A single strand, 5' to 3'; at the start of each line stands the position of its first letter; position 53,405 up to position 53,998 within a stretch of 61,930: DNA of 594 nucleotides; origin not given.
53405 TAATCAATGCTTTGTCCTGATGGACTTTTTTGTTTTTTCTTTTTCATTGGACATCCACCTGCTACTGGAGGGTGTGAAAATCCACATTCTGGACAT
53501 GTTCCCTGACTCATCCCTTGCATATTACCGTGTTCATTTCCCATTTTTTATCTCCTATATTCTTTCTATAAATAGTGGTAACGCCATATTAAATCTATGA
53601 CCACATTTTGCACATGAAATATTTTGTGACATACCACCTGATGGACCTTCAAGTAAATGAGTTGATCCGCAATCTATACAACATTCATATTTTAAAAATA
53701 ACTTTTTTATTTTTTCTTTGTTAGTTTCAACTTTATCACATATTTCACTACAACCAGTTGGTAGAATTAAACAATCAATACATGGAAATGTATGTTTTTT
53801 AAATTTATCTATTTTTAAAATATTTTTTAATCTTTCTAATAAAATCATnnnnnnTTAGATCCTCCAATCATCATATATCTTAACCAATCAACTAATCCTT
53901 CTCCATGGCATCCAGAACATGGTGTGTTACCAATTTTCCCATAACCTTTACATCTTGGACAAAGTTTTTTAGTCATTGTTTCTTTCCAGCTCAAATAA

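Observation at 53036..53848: Family of at least four small proteins with a conserved PC-x2-CL[VI]-x-P-x(1-2)-C-x-E-x-C motif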

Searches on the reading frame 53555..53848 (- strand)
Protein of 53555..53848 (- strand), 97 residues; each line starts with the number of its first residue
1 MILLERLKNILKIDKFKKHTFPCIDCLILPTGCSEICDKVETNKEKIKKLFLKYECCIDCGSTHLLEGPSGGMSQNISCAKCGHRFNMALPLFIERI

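Call 5: search_protein_families(library=pfam, proteins=[window:53555-53848:-], max_evalue=1)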
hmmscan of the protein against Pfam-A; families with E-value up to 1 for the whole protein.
window:53555-53848:- (97 aa): 5 families
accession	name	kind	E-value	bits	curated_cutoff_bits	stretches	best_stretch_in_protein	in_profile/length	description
PF19134.6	DUF5817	-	0.019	15.4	31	1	57-87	6-32/57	Domain of unknown function (DUF5817)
PF14106.11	DUF4279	-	0.16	12.7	25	1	35-63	58-86/116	Domain of unknown function (DUF4279)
PF02005.22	TRM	-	0.31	10.6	27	1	40-97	222-279/376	N2,N2-dimethylguanosine tRNA methyltransferase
PF00935.25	Ribosomal_L44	-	0.68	10.8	25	0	42-68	42-67/76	Ribosomal protein L44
PF01096.23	Zn_ribbon_TFIIS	-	0.74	10.1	21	1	72-86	24-38/39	Transcription factor S-II (TFIIS)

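Call 6: search_protein_families(library=phrogs, proteins=[window:53555-53848:-], max_evalue=1)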
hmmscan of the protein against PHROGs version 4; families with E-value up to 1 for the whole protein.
window:53555-53848:- (97 aa): 2 families
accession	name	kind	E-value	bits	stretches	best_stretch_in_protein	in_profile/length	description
phrog_29624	-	unknown function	0.019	16.2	1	38-68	28-58/60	-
phrog_2945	-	unknown function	0.34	11.8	0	37-68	15-46/68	-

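Call 10: find_homologous_proteins(query=window:53555-53848:-, max_evalue=0.01)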
Query window:53555-53848:- (97 aa): 9 proteins with E <= 0.01 among 9 candidates.
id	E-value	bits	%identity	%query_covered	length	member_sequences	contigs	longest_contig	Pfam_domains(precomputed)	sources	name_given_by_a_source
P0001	5.4e-60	217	100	100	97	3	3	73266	-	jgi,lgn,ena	-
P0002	2.5e-38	148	72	93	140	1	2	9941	-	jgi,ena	-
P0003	5.6e-38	147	72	93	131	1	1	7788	-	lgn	-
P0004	2.2e-34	135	65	95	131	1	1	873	-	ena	-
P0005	2.3e-34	135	65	94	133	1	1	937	-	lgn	-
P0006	4.3e-26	108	60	84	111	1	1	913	-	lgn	-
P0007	3.2e-22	96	75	57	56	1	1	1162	-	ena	-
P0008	6.7e-22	95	47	99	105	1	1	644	-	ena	-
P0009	2.0e-21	93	43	100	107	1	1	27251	-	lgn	-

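Call 12: find_encoding_contigs(protein=P0001, flank=10000, max_places=4)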
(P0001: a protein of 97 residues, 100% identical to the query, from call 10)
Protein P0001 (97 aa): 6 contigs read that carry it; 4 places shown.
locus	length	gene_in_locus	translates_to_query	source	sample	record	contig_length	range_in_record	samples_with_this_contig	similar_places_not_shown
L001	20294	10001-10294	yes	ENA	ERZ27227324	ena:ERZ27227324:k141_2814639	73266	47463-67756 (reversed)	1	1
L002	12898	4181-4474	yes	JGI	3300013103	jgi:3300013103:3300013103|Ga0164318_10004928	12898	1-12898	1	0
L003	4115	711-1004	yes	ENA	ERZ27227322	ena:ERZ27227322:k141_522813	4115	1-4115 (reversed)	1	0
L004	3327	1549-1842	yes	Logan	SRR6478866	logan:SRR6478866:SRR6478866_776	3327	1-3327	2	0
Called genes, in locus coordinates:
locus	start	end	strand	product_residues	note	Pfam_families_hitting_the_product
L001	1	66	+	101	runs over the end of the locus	-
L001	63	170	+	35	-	-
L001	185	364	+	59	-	-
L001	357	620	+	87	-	-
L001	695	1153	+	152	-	-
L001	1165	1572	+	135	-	-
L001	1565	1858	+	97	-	-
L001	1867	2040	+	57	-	-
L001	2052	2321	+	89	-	-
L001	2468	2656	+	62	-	-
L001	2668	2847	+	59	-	-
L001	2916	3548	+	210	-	PF01464:SLT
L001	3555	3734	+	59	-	-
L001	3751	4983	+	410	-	PF05970:PIF1 (weak), PF13604:AAA_30, PF13245:AAA_19, PF01443:Viral_helicase1 (weak), PF13538:UvrD_C_2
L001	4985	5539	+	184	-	PF01885:PTS_2-RNA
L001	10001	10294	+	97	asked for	-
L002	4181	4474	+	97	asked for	-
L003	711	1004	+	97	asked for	-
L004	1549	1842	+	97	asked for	-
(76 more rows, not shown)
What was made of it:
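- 53555..53848 (-): 97-aa gene: N-terminal leader helix, Cys4 module, linker helix, C-terminal zinc ribbon. Identical protein P0001 is found on 6 contigs (calls 10, 12).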

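Call 23: find_homologous_proteins(query=A3, max_evalue=10)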
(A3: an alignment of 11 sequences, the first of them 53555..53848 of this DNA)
Query A3 (11 sequences) (97 aa, profile of the alignment): 40 proteins with E <= 10 among 470 candidates.
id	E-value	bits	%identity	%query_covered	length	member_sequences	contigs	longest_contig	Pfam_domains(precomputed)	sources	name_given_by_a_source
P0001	4.6e-23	99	100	100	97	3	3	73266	-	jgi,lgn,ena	-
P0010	4.7e-22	95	34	78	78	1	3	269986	-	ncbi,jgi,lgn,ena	-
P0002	4.4e-21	92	72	93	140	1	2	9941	-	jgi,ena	-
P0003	1.5e-20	91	72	93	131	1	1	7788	-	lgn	-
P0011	4.2e-20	89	41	45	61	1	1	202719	-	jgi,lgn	jgi:hypothetical protein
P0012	4.9e-20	89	38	40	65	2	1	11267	-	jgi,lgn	jgi:hypothetical protein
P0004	2.6e-19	87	65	95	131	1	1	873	-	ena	-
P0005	2.5e-18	83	65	94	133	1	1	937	-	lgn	-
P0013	7.3e-18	82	63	100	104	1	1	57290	-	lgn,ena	-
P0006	2.0e-17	81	60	84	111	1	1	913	-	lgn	-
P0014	7.7e-17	79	59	81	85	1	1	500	-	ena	-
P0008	2.3e-16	77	47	99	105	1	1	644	-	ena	-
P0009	3.8e-16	76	43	100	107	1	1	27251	-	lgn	-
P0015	4.1e-16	76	59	84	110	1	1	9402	-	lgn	-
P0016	6.3e-16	76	53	91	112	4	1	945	-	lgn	-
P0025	6.3e-14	69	50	98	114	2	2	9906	-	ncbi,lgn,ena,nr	ncbi:hypothetical protein KAR91_65090 [Candidatus Pacearchaeota archaeon]|nr:hypothetical protein [C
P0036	6.3e-11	60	25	78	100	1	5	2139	-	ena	-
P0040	8.8e-6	43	59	18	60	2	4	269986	-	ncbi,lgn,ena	-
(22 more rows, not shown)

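Call 30: find_encoding_contigs(protein=P0040, flank=6000, max_places=4)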
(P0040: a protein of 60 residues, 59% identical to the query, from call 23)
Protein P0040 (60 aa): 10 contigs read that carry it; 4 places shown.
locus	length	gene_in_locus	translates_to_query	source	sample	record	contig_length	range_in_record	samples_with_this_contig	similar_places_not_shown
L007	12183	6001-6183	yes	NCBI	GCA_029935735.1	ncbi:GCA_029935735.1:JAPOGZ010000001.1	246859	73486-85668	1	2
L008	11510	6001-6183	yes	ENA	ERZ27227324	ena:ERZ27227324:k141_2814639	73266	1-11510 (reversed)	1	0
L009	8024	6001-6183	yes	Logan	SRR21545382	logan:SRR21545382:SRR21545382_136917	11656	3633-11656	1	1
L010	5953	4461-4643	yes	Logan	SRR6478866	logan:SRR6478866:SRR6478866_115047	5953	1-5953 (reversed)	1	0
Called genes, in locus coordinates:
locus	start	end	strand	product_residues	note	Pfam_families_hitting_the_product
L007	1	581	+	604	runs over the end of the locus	PF02518:HATPase_c, PF00204:DNA_gyraseB, PF01751:Toprim, PF00986:DNA_gyraseB_C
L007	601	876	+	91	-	-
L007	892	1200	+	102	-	-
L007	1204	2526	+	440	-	PF00521:DNA_topoisoIV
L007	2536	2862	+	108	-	-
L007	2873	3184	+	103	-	PF07963:N_methyl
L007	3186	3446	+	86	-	PF21840:DUF6899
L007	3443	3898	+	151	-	-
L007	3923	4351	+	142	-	PF01242:PTPS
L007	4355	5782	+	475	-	PF00176:SNF2-rel_dom (weak), PF04851:ResIII, PF00270:DEAD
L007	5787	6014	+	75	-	-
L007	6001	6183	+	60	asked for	-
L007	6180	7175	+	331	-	PF00149:Metallophos (weak)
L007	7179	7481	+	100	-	-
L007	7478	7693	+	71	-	-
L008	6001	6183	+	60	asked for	-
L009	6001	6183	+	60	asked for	-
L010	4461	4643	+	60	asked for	-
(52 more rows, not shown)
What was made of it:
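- Identical proteins are called independently in ENA, JGI, Logan and NCBI assemblies (calls 12, 23, 30).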

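Call 34: search_protein_families(library=ncbifam, proteins=[window:53555-53848:-, P0012, P0036, P0025], max_evalue=1)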
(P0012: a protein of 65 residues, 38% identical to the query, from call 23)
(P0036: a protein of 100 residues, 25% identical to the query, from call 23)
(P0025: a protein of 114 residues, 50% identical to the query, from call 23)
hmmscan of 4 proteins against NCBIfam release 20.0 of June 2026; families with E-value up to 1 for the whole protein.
window:53555-53848:- (97 aa): 1 family
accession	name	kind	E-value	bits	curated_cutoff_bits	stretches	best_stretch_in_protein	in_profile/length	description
TIGR04395.1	cutC_activ_rSAM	equivalog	0.035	13.4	360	1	5-63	2-62/309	choline TMA-lyase-activating enzyme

P0012 (65 aa): 1 family
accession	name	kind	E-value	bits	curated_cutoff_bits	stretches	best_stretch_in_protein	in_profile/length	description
TIGR00797.1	matE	subfamily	0.007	15.3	147.4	1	19-58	198-243/396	MATE family efflux transporter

P0036 (100 aa): 0 families

P0025 (114 aa): 7 families
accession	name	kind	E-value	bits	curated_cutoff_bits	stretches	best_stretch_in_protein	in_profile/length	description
NF045874.1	Vhu_polyferre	exception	0.0025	16.6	600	1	31-93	6-68/381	F420-non-reducing hydrogenase associated-polyferredoxin VhuB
NF047912.1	ECs_2282_CxxC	subfamily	0.0032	17.3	37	1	64-91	5-35/60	ECs_2282 family putative zinc-binding protein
TIGR02179.1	PorD_KorD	subfamily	0.035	14.2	60.05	1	30-68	23-61/78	2-oxoacid:acceptor oxidoreductase, delta subunit, pyruvate/2-ketoisovalerate family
NF040899.1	ryptide_rSAM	equivalog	0.06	12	600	1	48-107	395-453/464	radical SAM/SPASM ryptide class RiPP maturase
NF047723.1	TransFacS4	equivalog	0.073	13.6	120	1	31-93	30-90/90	transcription factor S4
NF058577.1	FdxA_fam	equivalog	0.13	12.5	65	1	31-69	6-43/52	4Fe-4S ferredoxin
NF040864.1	HgcB_ferredoxin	equivalog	0.31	10.9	99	0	30-89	12-69/93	mercury methylation ferredoxin HgcB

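Call 35: predict_structure(alignment_id=A4)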
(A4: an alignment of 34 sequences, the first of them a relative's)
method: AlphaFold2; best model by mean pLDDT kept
length: 97 residues; sequences in the alignment: 34
mean_pLDDT: 71.1   pTM: 0.54
mean pLDDT of the five models: 71.1, 70.6, 70.5, 68.8, 67.5
residues with pLDDT >= 90: 0; 70-90: 59; 50-70: 23; < 50: 15
segments of 3 or more residues with pLDDT < 50: 12-20, 28-32
pLDDT, mean of each block of 10 residues (from residue 1): 64 47 50 60 84 82 79 83 83 84
secondary structure, 60 per line:
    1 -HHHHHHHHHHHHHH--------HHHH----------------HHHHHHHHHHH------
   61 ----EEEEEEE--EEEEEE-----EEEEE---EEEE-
elements in order: H2-15 H24-27 H44-54 E65-71 E74-79 E85-89 E93-96
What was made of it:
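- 53555..53848 (-): AlphaFold gives the ribbon pLDDT about 83 and the module about 50 (call 35).
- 53603..53680 (-): Zinc ribbon of the 97-aa protein (C57-x2-C60 ... C79-x2-C82, EGPSGG loop). Four beta-strands at pLDDT 79-84 (call 35).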

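Call 39: fold_search(model_id=the predicted structure, library=pdb)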
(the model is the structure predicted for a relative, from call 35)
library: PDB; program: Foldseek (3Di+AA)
matches with E <= 10: 245; with E <= 0.001: 0
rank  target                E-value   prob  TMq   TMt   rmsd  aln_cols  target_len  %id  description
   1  4f34_D                1.7e+00  0.15  0.22  0.18   4.6        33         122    9  Symfoil-4V synthetic protein with T30E/T72E/T116E mutations, and delta His tag (released 2013-05-08)
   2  3uda_A                1.8e+00  0.20  0.25  0.19   4.6        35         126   11  Crystal Structure Analysis of FGF1-Disaccharide(NI24) complex (released 2012-11-28)
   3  3snv_B                1.8e+00  0.16  0.22  0.18   4.5        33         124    9  Crystal structure of Symfoil-4T Permutation #1: de novo designed beta-trefoil architecture with symmetric primary stru (released 2012-07-04)
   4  2afg_D                2.1e+00  0.16  0.25  0.19   4.5        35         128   11  2.0 ANGSTROM X-RAY STRUCTURE OF HUMAN ACIDIC FIBROBLAST GROWTH FACTOR (released 1995-10-15)
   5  3ogf_A                2.1e+00  0.15  0.23  0.27   4.6        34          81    9  Crystal structure of Difoil-4P homo-trimer: de novo designed dimeric trefoil-fold sub-domain which forms homo-trimer a (released 2010-12-22)
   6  4lmg_A                2.3e+00  0.08  0.24  0.20   6.5        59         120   10  Crystal structure of AFT2 in complex with DNA (released 2014-03-05)
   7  1q03_A                2.4e+00  0.11  0.21  0.15   4.5        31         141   22  Crystal structure of FGF-1, S50G/V51G mutant (released 2004-07-27)
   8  1whz                  2.6e+00  0.14  0.27  0.35   5.0        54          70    7  Crystal structure of a hypothetical protein from thermus thermophilus HB8 (released 2004-11-28)
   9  3ud9_C                2.8e+00  0.11  0.20  0.16   4.6        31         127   16  Crystal Structure Analysis of FGF1-Disaccharide(NI23) complex (released 2012-11-28)
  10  6zxw_H                2.9e+00  0.16  0.31  0.49   5.5        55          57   18  Structure of Archaeoglobus fulgidus Trm11-Trm112 m2G10 tRNA methyltransferase complex bound to sinefungin (released 2020-09-23)
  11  3crh_A                2.9e+00  0.14  0.25  0.18   4.5        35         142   11  Crystal structure of human fibroblast growth factor-1 with mutations Glu81Ser and Lys101Ala (released 2009-02-17)
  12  3o4b                  2.9e+00  0.12  0.22  0.18   4.6        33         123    9  Crystal structure of Symfoil-4T: de novo designed beta-trefoil architecture with symmetric primary structure (released 2010-12-22)
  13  3snv_A                2.9e+00  0.12  0.22  0.18   4.5        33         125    9  Crystal structure of Symfoil-4T Permutation #1: de novo designed beta-trefoil architecture with symmetric primary stru (released 2012-07-04)
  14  3b9u                  2.9e+00  0.11  0.22  0.17   4.8        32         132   12  Crystal structure of L26N/D28N/H93G mutant of Human acidic fibroblast growth factor (released 2008-04-15)
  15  3w0p                  2.9e+00  0.06  0.21  0.09   4.6        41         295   24  Crystal structure of a thermostable mutant of aminoglycoside phosphotransferase APH(4)-Ia (D198A), ternary complex with  (released 2013-08-07)
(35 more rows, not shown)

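Call 56: find_encoding_contigs(protein=P0013, flank=6000, max_places=1)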
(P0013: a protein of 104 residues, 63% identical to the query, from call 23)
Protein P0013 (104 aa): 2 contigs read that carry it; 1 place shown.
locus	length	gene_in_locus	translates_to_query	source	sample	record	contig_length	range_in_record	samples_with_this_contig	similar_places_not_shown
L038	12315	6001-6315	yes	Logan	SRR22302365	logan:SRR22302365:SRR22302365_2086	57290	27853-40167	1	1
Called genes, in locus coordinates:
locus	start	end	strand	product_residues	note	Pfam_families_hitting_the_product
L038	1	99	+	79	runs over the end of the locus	-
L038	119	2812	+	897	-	PF04997:RNA_pol_Rpb1_1 (faint), PF04983:RNA_pol_Rpb1_3 (faint), PF00623:RNA_pol_Rpb1_2, PF04998:RNA_pol_Rpb1_5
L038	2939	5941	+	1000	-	PF04565:RNA_pol_Rpb2_3, PF00562:RNA_pol_Rpb2_6, PF04560:RNA_pol_Rpb2_7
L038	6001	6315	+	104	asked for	-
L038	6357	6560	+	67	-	-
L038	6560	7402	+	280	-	PF02649:GCHY-1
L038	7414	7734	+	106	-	-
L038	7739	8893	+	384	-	-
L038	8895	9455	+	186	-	-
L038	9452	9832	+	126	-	-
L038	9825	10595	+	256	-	-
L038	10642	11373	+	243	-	-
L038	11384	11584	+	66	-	-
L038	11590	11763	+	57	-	-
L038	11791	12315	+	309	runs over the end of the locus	-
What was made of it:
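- The P0013 ortholog lies next to RNAP genes instead (call 56). Ortholog P0013 lies directly downstream of the RNAP genes in L038 (call 56).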

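Call 57: find_encoding_contigs(protein=P0009, flank=6000, max_places=1)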
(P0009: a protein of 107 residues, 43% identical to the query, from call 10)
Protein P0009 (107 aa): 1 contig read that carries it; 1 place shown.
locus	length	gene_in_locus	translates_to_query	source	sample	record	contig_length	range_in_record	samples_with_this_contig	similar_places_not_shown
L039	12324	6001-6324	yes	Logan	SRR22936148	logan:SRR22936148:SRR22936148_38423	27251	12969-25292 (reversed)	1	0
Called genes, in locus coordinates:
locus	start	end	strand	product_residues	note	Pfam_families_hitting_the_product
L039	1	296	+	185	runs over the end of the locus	-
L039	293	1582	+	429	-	PF00580:UvrD-helicase (weak), PF05970:PIF1 (faint), PF13245:AAA_19, PF13604:AAA_30, PF01443:Viral_helicase1 (faint), PF09848:SLFN-g3_helicase (faint), PF13538:UvrD_C_2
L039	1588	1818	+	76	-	-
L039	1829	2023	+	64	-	-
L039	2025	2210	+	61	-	-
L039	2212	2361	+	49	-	-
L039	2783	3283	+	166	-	-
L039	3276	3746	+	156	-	-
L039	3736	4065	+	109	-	PF07484:Collar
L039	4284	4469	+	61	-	-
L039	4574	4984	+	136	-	-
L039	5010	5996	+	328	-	PF03215:Rad17, PF05496:RuvB_N (weak), PF00004:AAA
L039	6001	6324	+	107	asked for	-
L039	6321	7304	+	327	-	-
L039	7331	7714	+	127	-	-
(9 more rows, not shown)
